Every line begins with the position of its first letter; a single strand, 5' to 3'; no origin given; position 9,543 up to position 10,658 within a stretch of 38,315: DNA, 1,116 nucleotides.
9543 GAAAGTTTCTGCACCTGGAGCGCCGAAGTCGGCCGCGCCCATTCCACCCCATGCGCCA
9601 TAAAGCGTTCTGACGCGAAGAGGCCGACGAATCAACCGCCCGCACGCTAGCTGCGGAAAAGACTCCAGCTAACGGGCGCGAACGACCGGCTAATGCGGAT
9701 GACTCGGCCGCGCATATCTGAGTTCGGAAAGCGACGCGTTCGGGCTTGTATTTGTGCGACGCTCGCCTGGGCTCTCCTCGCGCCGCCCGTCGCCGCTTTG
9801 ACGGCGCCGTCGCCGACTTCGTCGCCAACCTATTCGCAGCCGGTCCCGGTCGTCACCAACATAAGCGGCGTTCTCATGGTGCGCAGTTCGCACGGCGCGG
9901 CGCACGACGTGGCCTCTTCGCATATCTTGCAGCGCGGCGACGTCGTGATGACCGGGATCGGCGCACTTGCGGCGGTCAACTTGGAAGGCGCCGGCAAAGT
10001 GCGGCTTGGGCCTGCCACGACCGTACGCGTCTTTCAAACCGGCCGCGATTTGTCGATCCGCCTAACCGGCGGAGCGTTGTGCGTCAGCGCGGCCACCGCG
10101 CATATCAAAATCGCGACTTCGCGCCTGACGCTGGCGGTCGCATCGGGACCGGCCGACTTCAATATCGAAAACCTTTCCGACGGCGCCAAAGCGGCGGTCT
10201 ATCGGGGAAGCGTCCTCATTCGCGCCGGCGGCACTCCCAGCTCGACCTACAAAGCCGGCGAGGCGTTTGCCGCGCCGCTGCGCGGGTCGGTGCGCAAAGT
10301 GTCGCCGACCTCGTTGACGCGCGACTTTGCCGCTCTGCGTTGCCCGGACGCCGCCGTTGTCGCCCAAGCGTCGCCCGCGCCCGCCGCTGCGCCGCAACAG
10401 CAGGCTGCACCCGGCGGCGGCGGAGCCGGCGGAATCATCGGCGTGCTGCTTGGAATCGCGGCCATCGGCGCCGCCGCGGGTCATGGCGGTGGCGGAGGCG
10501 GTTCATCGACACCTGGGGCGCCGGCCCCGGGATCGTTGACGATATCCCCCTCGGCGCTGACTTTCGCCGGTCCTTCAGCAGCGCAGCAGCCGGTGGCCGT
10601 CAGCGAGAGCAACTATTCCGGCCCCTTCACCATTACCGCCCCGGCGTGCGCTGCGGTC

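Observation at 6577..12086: Tandem paralogous giant envelope proteins with a shared architecture I cannot place in a characterised family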

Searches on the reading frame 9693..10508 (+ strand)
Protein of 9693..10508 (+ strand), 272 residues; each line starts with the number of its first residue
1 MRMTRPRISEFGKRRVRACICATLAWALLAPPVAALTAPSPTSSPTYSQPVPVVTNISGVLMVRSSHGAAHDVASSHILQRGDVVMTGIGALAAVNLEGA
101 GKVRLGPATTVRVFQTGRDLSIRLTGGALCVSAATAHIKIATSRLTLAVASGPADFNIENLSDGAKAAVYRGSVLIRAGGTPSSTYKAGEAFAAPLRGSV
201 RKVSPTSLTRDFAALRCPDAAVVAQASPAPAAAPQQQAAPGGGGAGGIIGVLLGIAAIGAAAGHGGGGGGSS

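Call 27: find_homologous_proteins(query=A1, max_evalue=0.001)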
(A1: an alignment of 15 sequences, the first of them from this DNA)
Query A1 (15 sequences) (272 aa, profile of the alignment): 4 proteins with E <= 0.001 among 8000 candidates.
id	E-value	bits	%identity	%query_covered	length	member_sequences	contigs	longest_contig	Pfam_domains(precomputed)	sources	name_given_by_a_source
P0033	1.2e-63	233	31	79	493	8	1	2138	-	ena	-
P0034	1.4e-56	210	38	100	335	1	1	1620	PF04773.19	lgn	-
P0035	6.1e-56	208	39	68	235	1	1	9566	-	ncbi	-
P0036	2.6e-55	205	38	83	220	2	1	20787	PF04773.19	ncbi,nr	ncbi:MAG: FecR domain-containing protein [Candidatus Eremiobacteraeota bacterium]|nr:FecR domain-con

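Call 28: search_solved_structures(query=A1, max_evalue=10, show_alignments=2)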
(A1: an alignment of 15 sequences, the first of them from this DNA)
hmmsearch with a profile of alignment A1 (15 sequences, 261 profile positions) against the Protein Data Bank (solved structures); distinct sequences matched with E-value up to 10: 4.
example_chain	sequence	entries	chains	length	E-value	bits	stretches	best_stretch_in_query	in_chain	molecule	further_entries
6ovk_R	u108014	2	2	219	0.0055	19.1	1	85-201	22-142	Siderophore-interacting protein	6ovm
9bds_A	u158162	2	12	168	0.087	15.2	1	164-236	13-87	Transcription attenuation protein MtrB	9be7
9be8_A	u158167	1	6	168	0.13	14.6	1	164-236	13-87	Transcription attenuation protein MtrB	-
5ix9_A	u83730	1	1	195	0.48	12.8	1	37-98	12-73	Antifreeze protein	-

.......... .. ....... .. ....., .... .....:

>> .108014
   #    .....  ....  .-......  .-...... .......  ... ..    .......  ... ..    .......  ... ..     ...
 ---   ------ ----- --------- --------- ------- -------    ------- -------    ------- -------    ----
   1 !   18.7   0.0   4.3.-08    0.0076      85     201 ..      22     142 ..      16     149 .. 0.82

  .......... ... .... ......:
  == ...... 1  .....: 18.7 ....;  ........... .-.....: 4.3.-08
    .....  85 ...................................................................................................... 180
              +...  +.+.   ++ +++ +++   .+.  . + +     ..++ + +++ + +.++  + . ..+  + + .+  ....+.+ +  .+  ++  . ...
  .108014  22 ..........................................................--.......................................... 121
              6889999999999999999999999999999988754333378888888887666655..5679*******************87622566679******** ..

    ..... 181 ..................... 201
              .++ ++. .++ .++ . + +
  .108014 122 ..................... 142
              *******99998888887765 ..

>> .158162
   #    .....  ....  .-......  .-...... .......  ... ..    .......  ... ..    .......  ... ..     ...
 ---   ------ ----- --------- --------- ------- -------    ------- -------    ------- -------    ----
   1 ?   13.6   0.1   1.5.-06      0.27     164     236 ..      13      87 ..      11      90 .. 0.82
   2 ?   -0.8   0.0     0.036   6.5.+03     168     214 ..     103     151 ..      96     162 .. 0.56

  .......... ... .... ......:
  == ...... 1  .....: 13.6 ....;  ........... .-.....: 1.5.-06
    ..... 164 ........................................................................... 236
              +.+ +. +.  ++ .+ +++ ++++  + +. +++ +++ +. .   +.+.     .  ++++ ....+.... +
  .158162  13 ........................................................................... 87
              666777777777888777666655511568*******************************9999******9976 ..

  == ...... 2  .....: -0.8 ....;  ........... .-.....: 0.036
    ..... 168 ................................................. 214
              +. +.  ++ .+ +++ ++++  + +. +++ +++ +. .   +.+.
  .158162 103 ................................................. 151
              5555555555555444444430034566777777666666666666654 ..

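Call 33: predict_structure(alignment_id=A1)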
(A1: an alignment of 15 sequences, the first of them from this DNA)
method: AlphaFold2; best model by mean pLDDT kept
length: 272 residues; sequences in the alignment: 15
mean_pLDDT: 80.0   pTM: 0.66
mean pLDDT of the five models: 80.0, 78.6, 78.0, 77.9, 76.6
residues with pLDDT >= 90: 143; 70-90: 35; 50-70: 66; < 50: 28
segments of 3 or more residues with pLDDT < 50: 34-38, 241-247, 259-267, 269-272
pLDDT, mean of each block of 10 residues (from residue 1): 58 60 62 50 63 97 97 97 97 96 97 90 98 96 94 94 96 91 91 93 93 85 72 60 47 51 41 38
secondary structure, 60 per line:
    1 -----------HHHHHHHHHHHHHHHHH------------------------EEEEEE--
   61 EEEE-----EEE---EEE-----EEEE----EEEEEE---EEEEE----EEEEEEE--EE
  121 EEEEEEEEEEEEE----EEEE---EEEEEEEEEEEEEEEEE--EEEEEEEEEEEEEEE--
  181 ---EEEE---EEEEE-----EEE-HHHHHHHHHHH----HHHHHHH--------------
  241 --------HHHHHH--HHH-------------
elements in order: H12-28 E53-58 E61-64 E70-72 E76-78 E84-87 E92-97 E101-105 E110-116 E119-133 E138-141 E145-161 E164-178 E184-187 E191-195 E201-203 H205-215 H220-226 H249-254

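Call 37: fold_search(model_id=the predicted structure, library=pdb)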
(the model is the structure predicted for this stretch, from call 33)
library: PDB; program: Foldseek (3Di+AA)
matches with E <= 10: 495; with E <= 0.001: 4
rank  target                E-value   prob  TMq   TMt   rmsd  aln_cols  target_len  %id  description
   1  6ovk_R                4.1e-05  1.00  0.39  0.49   2.8       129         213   21  Crystal Structure of the Pseudomonas capeferrum Anti-sigma Regulator PupR C-terminal Cell-surface Signaling Domain in  (released 2020-03-04)
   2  4m0n                  1.1e-04  1.00  0.41  0.52   2.8       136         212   15  Crystal structure of a putative anti-sigma factor (BDI_1681) from Parabacteroides distasonis ATCC 8503 at 1.65 A resolut (released 2013-10-16)
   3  4m0h_B                2.0e-04  1.00  0.41  0.51   2.8       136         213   15  Crystal structure of a putative anti-sigma factor (BDI_1681) from Parabacteroides distasonis ATCC 8503 at 2.50 A resol (released 2013-10-16)
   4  4m0h_A                2.1e-04  1.00  0.41  0.50   2.9       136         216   15  Crystal structure of a putative anti-sigma factor (BDI_1681) from Parabacteroides distasonis ATCC 8503 at 2.50 A resol (released 2013-10-16)
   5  5ix9_MODEL_1_A        6.6e-02  1.00  0.22  0.71   1.9        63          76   19  Cell surface anchoring domain (released 2017-06-28)
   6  9flu_A                1.0e-01  0.08  0.11  0.09  35.0       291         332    8  CryoEM structure of the fragment-1 (3402-3733) in the grappling hook protein A (GhpA) in the bacterium Aureispira sp.  (released 2024-10-16)
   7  4qam_A                1.7e-01  0.10  0.14  0.12  13.5       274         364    7  Crystal Structure of the RPGR RCC1-like domain in complex with the RPGR-interacting domain of RPGRIP1 (released 2014-07-30)
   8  7d8g                  2.7e-01  0.23  0.18  0.27  15.2       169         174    8  The crystal structure of nucleotide phosphatase Sa1684 from Staphylococcus aureus (released 2021-03-17)
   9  8hmc_A                2.7e-01  0.08  0.15  0.07  15.5       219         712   10  base module state 1 of Tetrahymena IFT-A (released 2023-06-14)
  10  9flx_A                3.3e-01  0.06  0.12  0.10  34.2       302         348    8  CryoEM structure of the fragment-4 (4074-4421) in the grappling hook protein A (GhpA) in the bacterium Aureispira sp.  (released 2024-10-16)
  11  9mvz_A                3.9e-01  0.12  0.09  0.18  20.7       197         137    9  Tripartite complex of MmpL5-S5-AcpM from Mycolicibacterium smegmatis (released 2025-07-30)
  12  4jhn_C                3.9e-01  0.08  0.15  0.13  13.6       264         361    8  The crystal structure of the RPGR RCC1-like domain (released 2013-04-17)
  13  2zpc                  4.6e-01  0.02  0.09  0.11  17.1       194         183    9  Crystal structure of the R43L mutant of LolA in the closed form (released 2008-08-05)
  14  4bxr_B                5.7e-01  0.04  0.10  0.14  19.0       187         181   10  Structure of the wild-type TCP10 domain of Danio rerio CPAP in complex with a peptide of Danio rerio STIL (released 2013-09-25)
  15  3dty_B                6.0e-01  0.08  0.12  0.10  12.1       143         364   11  Crystal structure of an Oxidoreductase from Pseudomonas syringae (released 2008-08-05)
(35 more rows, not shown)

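Call 48: search_protein_representatives(alignment_id=A1)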
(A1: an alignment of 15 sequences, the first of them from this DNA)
Query: 15 sequences, 261 profile positions. Proteins with E-value up to 0.001 (for the whole library): 1220; up to 1e-10: 60; up to 1e-30: 43. The best 150 are listed.
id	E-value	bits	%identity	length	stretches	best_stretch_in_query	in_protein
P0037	5.9e-102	356.7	-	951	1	8-260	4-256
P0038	1.4e-97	342.4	-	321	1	5-260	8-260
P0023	3.4e-93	328.0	-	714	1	12-260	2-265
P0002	4.3e-90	317.8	-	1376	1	40-260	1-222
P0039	7.4e-88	310.5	-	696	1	7-260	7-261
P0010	7.1e-87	307.2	-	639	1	3-260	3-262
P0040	8.0e-87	307.1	-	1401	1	3-259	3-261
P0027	3.4e-85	301.7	-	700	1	12-259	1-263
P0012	3.2e-84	298.5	-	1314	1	1-257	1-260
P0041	1.7e-79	283.1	-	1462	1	52-260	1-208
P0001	2.7e-76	272.6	-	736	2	51-260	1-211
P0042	1.2e-72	260.6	-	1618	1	16-259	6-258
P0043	1.4e-72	260.4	-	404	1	26-260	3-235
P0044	1.2e-66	240.9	-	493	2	14-260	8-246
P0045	1.4e-64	234.2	-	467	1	11-257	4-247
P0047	2.7e-62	226.7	-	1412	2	18-259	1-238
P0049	2.1e-60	220.5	-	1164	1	40-260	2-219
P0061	3.5e-49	183.7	-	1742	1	28-260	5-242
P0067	5.4e-41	156.9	-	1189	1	10-259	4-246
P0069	8.4e-32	126.7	-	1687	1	9-260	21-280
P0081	3.5e-13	65.7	-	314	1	18-238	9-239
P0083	5.1e-12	61.9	-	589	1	51-224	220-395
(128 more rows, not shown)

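Call 49: list_cluster_members(proteins=[P0037, P0040, P0042, P0061, P0069, P0067, P0049, P0047, P0081, P0083])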
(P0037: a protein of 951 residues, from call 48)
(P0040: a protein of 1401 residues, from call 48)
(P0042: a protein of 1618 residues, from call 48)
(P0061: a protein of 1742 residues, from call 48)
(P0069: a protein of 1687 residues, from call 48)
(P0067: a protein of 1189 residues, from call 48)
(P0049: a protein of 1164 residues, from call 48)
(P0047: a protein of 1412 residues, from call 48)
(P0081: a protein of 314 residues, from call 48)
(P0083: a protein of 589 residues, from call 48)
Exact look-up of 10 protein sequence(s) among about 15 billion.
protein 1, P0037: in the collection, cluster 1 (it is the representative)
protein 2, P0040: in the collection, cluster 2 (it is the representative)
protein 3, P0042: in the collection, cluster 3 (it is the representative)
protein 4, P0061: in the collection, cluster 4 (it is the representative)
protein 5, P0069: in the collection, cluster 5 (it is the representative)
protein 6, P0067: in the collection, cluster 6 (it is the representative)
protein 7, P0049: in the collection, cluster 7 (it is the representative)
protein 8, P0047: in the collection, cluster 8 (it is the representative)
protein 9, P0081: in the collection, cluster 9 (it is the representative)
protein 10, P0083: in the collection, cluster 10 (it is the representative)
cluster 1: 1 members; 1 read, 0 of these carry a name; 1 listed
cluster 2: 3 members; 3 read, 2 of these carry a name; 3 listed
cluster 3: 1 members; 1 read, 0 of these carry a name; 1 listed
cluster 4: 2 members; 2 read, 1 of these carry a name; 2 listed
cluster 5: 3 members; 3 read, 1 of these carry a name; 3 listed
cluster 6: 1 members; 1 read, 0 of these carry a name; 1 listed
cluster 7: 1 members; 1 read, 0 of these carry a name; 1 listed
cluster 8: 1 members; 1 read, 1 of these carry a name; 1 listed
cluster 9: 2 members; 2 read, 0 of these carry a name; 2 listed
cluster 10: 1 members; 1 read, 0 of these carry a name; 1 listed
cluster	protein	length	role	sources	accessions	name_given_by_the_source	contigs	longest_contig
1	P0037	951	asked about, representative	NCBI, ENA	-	-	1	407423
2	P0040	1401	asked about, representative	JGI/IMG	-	hypothetical protein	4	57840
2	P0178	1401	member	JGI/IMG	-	hypothetical protein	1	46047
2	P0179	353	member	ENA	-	-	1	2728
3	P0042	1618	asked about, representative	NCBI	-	-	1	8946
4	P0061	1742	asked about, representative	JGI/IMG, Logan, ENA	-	hypothetical protein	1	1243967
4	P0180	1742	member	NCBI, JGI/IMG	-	-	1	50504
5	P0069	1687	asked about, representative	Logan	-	-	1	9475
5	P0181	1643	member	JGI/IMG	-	hypothetical protein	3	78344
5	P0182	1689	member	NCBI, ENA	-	-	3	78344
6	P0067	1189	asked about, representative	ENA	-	-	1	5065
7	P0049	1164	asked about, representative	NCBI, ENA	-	-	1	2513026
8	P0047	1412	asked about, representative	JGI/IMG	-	hypothetical protein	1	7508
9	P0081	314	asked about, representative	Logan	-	-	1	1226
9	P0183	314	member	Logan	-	-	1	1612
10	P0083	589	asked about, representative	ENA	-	-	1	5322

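Call 53: find_related_loci(query=A3, collection=genome_contigs, flank=6000)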
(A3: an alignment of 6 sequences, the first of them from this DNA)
Query A3 (224 aa) in genome_contigs; peptide patterns used: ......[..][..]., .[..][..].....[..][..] (x = any residue, [..] = any of these).
600 stretches matched a pattern (row limit reached: there are more); 1 encode a relative of the query (tblastn E <= 1e-3); 1 distinct loci.
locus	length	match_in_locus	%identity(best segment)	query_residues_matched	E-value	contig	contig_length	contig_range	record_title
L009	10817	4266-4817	38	3-186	5e-32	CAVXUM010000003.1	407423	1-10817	MAG: Candidatus Eremiobacteraeota bacterium isolate MFD05841.bin.2.213 genome assembly, contig: contig_21727, whole geno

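Call 59: search_protein_families(library=pfam, alignment_id=A1, max_evalue=0.01)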
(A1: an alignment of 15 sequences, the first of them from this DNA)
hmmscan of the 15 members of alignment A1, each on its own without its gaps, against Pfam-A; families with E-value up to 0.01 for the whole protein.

A. member 1, seq(272 aa): 1 family
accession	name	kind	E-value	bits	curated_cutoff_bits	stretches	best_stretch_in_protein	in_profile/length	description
PF04773.18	FecR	-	6.8e-06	26.9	24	1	83-174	1-96/97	FecR protein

B. families by the number of members that match (of 15 scanned): 1 family
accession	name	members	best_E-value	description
PF04773.18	FecR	11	3.8e-06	FecR protein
